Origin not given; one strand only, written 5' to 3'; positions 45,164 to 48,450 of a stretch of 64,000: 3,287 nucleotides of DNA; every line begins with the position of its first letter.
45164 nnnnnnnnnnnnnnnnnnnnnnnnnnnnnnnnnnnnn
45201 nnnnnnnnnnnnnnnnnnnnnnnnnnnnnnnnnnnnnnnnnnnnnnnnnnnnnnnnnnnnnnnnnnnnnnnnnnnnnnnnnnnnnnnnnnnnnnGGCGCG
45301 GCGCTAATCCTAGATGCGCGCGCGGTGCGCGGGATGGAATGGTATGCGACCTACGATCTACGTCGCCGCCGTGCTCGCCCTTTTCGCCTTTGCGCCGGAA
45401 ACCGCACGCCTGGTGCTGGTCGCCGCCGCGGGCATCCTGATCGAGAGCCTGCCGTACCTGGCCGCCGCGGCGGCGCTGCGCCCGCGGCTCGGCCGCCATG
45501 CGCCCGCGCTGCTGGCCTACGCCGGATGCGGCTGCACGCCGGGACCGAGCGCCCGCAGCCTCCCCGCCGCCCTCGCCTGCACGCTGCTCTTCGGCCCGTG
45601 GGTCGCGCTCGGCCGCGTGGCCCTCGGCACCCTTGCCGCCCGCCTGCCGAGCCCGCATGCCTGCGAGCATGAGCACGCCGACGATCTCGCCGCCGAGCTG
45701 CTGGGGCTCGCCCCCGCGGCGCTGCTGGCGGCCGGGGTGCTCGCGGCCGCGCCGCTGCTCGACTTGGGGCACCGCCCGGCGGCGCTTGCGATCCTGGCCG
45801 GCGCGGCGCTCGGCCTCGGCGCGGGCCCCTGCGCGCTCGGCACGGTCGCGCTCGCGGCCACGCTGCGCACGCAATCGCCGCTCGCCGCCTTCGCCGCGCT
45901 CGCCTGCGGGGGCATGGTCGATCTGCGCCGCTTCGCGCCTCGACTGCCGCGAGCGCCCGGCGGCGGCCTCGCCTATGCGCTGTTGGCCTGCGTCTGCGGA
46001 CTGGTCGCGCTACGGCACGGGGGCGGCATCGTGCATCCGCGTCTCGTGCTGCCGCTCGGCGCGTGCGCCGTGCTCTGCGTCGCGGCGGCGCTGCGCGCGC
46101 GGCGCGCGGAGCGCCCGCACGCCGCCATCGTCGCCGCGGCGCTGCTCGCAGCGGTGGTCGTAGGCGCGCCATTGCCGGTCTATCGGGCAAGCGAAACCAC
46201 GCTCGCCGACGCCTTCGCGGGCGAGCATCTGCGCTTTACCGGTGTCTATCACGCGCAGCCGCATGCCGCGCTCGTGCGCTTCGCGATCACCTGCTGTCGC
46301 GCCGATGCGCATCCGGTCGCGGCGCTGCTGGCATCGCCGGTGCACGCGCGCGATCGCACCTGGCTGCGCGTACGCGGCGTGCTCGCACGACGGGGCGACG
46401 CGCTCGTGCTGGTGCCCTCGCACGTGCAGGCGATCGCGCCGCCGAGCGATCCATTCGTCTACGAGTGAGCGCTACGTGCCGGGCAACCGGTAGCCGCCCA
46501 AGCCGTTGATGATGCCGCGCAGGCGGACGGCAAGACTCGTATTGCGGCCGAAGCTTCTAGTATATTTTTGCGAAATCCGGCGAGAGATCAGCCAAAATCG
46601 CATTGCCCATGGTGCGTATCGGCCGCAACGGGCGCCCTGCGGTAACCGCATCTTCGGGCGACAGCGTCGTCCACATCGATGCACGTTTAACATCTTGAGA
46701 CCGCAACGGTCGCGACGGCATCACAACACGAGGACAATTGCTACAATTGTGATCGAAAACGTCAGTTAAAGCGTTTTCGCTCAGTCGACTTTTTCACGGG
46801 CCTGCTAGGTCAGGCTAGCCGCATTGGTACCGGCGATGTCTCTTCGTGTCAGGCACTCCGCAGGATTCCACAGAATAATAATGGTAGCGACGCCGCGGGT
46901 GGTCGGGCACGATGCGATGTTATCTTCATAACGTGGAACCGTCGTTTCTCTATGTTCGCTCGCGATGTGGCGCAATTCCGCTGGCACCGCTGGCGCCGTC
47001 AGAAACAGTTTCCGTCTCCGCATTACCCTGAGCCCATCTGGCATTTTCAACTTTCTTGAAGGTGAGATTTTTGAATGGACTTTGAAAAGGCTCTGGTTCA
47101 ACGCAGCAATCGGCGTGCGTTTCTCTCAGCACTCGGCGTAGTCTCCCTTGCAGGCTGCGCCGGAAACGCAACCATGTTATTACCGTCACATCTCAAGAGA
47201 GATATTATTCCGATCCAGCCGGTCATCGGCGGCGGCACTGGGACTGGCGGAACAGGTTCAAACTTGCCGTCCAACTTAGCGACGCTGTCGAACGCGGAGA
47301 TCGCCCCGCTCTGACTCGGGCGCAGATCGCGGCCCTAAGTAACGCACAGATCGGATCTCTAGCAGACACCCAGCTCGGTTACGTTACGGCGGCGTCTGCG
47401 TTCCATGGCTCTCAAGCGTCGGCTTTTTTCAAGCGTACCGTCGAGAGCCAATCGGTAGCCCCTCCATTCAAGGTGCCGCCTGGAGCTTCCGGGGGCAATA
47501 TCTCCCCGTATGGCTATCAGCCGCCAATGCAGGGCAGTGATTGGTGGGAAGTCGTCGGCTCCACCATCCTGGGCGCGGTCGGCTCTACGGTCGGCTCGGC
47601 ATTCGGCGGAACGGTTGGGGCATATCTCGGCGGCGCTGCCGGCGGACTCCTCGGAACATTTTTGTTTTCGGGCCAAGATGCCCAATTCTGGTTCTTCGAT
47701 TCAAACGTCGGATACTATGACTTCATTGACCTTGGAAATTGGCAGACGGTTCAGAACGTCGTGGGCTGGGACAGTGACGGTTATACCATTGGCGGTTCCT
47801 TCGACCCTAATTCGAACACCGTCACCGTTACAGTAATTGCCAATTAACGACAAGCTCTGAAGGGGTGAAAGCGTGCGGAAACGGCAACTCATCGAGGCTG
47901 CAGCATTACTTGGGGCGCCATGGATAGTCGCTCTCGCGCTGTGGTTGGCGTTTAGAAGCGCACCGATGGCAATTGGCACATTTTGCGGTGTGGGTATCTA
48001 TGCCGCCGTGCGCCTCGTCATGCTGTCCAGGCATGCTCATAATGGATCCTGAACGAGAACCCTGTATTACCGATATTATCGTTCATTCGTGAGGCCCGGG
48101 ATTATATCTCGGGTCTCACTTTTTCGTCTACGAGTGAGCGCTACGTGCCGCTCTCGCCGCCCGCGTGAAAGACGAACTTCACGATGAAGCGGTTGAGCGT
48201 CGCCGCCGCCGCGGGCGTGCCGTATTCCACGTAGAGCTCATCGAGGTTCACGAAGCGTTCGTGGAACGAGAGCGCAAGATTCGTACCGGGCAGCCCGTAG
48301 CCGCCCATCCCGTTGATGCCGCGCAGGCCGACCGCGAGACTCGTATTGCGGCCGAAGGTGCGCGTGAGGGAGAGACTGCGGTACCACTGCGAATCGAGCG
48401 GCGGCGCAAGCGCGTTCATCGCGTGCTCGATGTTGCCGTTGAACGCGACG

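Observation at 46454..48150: An AT-richer islet of about 1.6 kb bounded by perfect 28-bp direct repeats at the junction of two convergent genes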

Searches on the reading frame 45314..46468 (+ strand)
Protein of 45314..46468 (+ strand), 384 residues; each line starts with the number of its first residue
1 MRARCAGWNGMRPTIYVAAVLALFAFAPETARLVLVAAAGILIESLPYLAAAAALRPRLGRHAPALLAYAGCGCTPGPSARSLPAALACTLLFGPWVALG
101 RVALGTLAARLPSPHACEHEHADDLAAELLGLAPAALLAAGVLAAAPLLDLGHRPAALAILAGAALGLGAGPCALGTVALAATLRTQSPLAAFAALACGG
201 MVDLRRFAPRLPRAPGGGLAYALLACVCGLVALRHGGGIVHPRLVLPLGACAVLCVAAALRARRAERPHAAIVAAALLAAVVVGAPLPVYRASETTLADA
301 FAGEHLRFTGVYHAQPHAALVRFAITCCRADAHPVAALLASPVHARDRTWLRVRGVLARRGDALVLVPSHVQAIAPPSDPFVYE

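Call 7: search_protein_families(library=pfam, proteins=[window:45314-46468:+], max_evalue=0.1)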
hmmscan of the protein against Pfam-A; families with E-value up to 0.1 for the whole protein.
window:45314-46468:+ (384 aa): 2 families
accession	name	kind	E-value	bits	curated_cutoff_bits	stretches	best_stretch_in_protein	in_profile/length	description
PF21537.2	DUF1980_C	-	1.1e-07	32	25.9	1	298-383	42-140/141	DUF1980 C-terminal domain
PF13567.11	DUF4131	-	0.019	15.1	31.6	1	247-317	9-78/165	Domain of unknown function (DUF4131)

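Call 61: search_protein_families(library=ncbifam, proteins=[window:45314-46465:+], max_evalue=0.01)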
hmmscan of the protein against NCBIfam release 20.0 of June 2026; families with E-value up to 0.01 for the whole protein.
window:45314-46465:+ (384 aa): 1 family
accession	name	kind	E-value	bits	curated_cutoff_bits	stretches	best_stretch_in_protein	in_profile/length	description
TIGR03943.1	TIGR03943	equivalog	1.5e-12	47.4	88.8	1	298-381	127-221/221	TIGR03943 family putative permease subunit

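Call 80: find_encoding_contigs(protein=window:45344-46468:+, flank=6000, max_places=10)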
Protein window:45344-46468:+ (374 aa): 1 contig read that carries it; 1 place shown.
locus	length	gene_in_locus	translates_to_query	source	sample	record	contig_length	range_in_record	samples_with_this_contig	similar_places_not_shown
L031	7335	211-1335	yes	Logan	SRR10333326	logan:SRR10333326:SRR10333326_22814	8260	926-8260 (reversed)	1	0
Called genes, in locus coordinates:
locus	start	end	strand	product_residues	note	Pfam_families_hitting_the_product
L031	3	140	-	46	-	?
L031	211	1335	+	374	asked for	PF21537:DUF1980_C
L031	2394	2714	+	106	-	-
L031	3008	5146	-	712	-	PF19313:DUF5916 (weak)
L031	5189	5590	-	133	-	PF00903:Glyoxalase, PF13669:Glyoxalase_4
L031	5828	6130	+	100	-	-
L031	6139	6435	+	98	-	-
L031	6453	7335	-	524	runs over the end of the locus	PF02142:MGS, PF01808:AICARFT_IMPCHas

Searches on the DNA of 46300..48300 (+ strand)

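Call 22: search_rna_families(source=window, start=46300, end=48300, threshold=evalue, max_evalue=1)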
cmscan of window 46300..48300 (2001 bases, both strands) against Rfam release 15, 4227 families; matches with E-value up to 1: 0.
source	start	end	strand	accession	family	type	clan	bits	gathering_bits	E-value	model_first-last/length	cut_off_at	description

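Call 23: search_dna_similar(query=window:46482-48122:+, collection=plasmids, mode=distant, max_evalue=0.001)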
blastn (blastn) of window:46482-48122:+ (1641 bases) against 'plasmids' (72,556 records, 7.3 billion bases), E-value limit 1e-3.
No match.

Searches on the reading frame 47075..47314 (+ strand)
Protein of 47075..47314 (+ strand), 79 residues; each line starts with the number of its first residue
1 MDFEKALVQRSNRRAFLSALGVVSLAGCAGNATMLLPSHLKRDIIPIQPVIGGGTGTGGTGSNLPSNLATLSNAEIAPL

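Call 7: search_protein_families(library=pfam, proteins=[window:47075-47314:+], max_evalue=0.1)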
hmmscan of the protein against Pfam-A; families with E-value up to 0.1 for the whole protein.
window:47075-47314:+ (79 aa): 0 families

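Call 60: search_protein_families(library=padloc, proteins=[window:47075-47311:+], max_evalue=0.1)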
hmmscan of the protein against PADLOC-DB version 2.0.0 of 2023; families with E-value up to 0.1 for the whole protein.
window:47075-47311:+ (79 aa): 0 families

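Call 61: search_protein_families(library=ncbifam, proteins=[window:47075-47311:+], max_evalue=0.01)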
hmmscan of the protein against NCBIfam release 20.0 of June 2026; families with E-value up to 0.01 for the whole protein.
window:47075-47311:+ (79 aa): 0 families
